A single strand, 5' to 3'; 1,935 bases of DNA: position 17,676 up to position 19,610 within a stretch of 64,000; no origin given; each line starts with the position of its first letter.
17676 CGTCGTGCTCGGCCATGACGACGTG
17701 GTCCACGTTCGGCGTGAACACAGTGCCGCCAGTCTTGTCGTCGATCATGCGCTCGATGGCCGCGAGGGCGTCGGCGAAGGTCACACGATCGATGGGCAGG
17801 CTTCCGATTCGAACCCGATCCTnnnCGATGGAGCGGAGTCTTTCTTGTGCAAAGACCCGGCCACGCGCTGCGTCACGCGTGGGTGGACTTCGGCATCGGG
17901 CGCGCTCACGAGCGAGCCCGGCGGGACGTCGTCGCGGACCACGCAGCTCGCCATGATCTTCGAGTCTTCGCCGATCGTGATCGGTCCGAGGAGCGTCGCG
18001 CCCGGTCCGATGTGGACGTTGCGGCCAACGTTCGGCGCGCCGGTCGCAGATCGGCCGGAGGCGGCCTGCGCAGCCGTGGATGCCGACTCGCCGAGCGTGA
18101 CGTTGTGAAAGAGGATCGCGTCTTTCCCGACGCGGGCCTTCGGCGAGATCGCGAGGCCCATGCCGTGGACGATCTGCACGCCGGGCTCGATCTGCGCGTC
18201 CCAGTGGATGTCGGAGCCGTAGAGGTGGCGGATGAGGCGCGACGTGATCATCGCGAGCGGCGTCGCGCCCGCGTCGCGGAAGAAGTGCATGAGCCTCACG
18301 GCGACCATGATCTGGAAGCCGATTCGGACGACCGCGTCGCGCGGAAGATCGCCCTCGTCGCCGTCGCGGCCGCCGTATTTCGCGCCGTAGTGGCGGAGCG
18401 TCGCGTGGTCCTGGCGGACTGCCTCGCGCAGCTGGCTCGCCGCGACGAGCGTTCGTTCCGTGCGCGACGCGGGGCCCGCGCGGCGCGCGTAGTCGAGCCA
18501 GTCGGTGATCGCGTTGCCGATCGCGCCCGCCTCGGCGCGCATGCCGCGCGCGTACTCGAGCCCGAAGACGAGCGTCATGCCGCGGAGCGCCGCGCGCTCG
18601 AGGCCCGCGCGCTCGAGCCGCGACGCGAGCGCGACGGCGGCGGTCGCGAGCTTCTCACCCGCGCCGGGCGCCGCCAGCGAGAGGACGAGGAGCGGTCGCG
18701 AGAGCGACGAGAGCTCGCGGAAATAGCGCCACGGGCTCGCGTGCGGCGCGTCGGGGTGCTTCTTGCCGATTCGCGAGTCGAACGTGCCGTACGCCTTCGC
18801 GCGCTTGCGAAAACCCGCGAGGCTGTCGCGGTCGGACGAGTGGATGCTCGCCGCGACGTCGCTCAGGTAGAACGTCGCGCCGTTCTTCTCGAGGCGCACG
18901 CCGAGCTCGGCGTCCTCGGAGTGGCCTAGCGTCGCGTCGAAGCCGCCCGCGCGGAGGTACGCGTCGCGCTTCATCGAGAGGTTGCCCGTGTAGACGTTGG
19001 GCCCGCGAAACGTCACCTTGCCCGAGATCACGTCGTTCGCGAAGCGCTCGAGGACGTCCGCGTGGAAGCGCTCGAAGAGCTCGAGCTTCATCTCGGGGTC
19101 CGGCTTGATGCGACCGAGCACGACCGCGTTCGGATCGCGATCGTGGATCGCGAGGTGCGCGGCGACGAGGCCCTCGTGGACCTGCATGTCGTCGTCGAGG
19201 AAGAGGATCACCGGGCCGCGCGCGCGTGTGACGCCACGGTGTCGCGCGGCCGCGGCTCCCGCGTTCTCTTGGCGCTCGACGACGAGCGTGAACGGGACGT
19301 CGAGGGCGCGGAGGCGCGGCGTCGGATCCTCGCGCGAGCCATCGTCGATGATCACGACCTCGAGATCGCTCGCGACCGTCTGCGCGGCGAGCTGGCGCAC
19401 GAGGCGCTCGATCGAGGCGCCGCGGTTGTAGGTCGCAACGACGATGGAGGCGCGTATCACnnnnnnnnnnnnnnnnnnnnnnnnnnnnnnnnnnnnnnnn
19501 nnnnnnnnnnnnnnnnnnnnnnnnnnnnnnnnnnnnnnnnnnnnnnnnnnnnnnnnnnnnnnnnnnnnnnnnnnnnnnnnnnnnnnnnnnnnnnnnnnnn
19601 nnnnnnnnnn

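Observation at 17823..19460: GT2 glycosyltransferase fused to a serine-acetyltransferase-like hexapeptide domain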

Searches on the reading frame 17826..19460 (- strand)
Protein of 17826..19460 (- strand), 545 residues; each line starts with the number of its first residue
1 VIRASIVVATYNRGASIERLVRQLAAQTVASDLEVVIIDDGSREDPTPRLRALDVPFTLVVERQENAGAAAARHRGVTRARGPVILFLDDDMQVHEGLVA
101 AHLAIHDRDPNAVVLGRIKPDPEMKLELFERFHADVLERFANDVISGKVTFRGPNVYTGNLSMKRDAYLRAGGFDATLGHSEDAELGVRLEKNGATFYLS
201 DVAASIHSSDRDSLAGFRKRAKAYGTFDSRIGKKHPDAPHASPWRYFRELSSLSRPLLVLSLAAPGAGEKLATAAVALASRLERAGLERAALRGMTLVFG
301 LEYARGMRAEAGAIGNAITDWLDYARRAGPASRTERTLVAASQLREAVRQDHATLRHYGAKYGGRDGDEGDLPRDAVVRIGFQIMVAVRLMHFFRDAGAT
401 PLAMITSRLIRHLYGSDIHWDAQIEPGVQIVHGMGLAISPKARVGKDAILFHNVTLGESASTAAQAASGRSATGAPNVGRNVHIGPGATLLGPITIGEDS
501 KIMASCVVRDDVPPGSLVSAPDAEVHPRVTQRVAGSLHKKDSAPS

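Call 5: search_protein_families(library=pfam, proteins=[window:17826-19460:-], max_evalue=1)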
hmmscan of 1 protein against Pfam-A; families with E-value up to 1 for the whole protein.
window:17826-19460:- (545 aa): 7 families
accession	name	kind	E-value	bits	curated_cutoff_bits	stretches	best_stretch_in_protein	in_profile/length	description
PF00535.33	Glycos_transf_2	-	2.8e-23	83.1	23.3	1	5-131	1-128/168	Glycosyl transferase family 2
PF00132.30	Hexapep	-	1.5e-09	37.6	27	1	477-509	3-35/36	Bacterial transferase hexapeptide (six repeats)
PF10111.15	Glyco_tranf_2_2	-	1.9e-09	37.8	27.3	1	6-219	2-230/276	Glycosyltransferase like family 2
PF13641.12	Glyco_tranf_2_3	-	7.5e-09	36.4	27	1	5-220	4-223/230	Glycosyltransferase like family 2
PF13632.12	Glyco_trans_2_3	-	2.3e-05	24.7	27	1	84-258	1-165/198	Glycosyl transferase family group 2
PF13506.12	Glyco_transf_21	-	4e-05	23.6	21.7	1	74-219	23-167/174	Glycosyl transferase family 21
PF02709.20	Glyco_transf_7C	-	0.22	11.6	23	1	149-197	12-62/78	N-terminal domain of galactosyltransferase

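Call 6: search_protein_families(library=ncbifam, proteins=[window:17826-19460:-], max_evalue=1)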
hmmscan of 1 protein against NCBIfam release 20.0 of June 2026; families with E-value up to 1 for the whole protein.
window:17826-19460:- (545 aa): 59 families (the best 25 are shown)
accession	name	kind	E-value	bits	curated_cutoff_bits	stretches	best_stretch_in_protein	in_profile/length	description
NF041875.1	EPS_EpsD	equivalog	7.9e-104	347.5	370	1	5-316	2-315/325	exopolysaccharide biosynthesis glycosyltransferase EpsD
TIGR03965.1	mycofact_glyco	equivalog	7.9e-31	107.4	280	1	4-348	76-418/467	mycofactocin biosynthesis glycosyltransferase MftF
NF041874.1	EPS_EpsC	equivalog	6.4e-30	104.1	150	1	378-520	24-158/168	serine O-acetyltransferase EpsC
TIGR01172.1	cysE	equivalog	6.9e-26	91.2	210.65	1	380-518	26-156/162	serine O-acetyltransferase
NF008349.0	PRK11132.1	equivalog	4.3e-14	52.3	397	1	381-520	107-238/273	serine O-acetyltransferase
NF007482.0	PRK10073.1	equivalog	5e-13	48.8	423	1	4-105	8-109/334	glycosyltransferase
NF041394.1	GtaseAglG_Halo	equivalog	5.2e-13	48.9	440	1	3-187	2-194/304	glucosyl-dolichyl phosphate glucuronosyltransferase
TIGR04283.1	glyco_like_mftF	equivalog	8.3e-12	45.2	182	1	5-211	2-187/221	TIGR04283 family arsenosugar biosynthesis glycosyltransferase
NF038299.1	EPS_HpsN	equivalog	4.5e-11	42.3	425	1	4-119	3-120/317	hormogonium polysaccharide biosynthesis glycosyltransferase HpsN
NF007564.0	PRK10191.1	equivalog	4.8e-11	42.4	196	1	396-525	38-158/162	colanic acid biosynthesis acetyltransferase WcaB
TIGR04016.1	WcaB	equivalog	7.1e-11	41.9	194.65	1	397-525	23-142/146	colanic acid biosynthesis acetyltransferase WcaB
NF038302.1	EPS_HpsE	equivalog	1.2e-10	40.9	300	1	5-123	4-129/307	hormogonium polysaccharide biosynthesis glycosyltransferase HpsE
NF050819.1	PolSacchBiosHfsG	equivalog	2.2e-10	40.2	500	1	17-287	25-297/302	polysaccharide biosynthesis protein HfsG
TIGR03570.1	NeuD_NnaD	subfamily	4.2e-10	39.5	160.8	1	421-519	99-197/202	NeuD/PglB/VioB family sugar acetyltransferase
NF047683.1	TeichurnBiosyTuaG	equivalog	1.7e-09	37.7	400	1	5-95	9-100/252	teichuronic acid biosynthesis protein TuaG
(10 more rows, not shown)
